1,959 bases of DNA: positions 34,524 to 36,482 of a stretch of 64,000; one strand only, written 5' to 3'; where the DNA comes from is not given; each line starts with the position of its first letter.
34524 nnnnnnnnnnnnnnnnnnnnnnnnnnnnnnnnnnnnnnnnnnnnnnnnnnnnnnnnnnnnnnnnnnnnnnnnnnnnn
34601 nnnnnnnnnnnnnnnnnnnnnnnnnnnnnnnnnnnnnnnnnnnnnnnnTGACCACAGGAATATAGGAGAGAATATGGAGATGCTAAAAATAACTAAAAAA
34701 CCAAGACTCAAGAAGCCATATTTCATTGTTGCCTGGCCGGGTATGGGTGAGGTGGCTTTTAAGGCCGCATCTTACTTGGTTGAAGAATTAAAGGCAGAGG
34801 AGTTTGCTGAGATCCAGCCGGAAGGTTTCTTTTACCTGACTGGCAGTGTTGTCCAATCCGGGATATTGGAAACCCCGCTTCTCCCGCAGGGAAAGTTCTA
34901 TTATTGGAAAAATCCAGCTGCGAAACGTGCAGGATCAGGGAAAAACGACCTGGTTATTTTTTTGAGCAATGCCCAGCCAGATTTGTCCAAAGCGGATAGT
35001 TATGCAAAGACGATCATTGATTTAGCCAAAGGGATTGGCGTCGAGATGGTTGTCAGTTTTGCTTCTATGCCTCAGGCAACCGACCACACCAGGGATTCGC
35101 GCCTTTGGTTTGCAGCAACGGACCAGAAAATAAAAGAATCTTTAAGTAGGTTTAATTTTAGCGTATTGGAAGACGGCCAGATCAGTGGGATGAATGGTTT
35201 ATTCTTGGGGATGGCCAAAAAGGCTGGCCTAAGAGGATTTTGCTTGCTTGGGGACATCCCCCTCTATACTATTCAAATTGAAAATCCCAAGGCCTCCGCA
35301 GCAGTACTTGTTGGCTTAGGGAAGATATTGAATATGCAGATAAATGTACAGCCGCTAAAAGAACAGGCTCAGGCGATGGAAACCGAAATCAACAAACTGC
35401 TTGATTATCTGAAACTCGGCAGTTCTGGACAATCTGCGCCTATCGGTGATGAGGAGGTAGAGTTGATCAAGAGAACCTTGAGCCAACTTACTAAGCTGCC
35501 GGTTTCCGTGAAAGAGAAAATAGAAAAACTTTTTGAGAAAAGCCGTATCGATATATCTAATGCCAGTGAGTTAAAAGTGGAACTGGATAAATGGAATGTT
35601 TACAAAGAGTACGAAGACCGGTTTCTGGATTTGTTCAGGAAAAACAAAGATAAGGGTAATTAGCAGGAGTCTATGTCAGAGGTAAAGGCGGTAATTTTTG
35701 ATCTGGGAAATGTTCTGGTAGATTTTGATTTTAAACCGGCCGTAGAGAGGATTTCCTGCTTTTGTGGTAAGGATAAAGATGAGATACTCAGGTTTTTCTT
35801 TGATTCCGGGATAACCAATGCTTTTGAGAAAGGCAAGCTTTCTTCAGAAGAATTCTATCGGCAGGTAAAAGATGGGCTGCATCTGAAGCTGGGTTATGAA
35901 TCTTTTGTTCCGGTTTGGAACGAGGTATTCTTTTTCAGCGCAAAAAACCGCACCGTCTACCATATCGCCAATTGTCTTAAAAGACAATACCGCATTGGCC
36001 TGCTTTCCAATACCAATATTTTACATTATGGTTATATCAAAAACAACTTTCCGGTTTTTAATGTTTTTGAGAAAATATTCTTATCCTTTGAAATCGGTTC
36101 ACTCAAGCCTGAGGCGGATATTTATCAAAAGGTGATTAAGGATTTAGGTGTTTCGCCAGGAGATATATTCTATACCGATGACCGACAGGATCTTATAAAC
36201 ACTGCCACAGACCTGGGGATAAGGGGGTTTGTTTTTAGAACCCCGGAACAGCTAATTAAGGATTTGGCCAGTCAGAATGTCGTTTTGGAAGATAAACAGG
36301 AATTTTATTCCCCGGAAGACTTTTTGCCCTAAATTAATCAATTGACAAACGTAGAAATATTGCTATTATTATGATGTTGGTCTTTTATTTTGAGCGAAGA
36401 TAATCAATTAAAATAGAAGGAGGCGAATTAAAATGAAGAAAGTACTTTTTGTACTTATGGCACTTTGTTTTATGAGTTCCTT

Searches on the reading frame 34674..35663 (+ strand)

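Call 57: search_protein_families(library=pfam, proteins=[window:34674-35663:+], max_evalue=0.00001)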
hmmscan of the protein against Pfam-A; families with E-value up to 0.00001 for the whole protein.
window:34674-35663:+ (329 aa): 1 family
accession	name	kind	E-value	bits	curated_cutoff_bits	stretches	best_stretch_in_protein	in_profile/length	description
PF09754.15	PAC2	-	1.2e-38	133.6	25.8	1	17-242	1-214/215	PAC2 family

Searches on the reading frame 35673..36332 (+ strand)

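Call 91: search_protein_families(library=pfam, proteins=[window:35673-36332:+], max_evalue=0.001)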
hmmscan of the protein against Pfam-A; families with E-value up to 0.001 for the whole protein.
window:35673-36332:+ (219 aa): 2 families
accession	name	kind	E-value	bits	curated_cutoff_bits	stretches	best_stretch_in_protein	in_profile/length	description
PF00702.32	Hydrolase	-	2.7e-10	41.4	26.4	1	4-171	1-180/191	haloacid dehalogenase-like hydrolase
PF13419.12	HAD_2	-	3.3e-07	31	23.8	1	98-184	88-174/178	Haloacid dehalogenase-like hydrolase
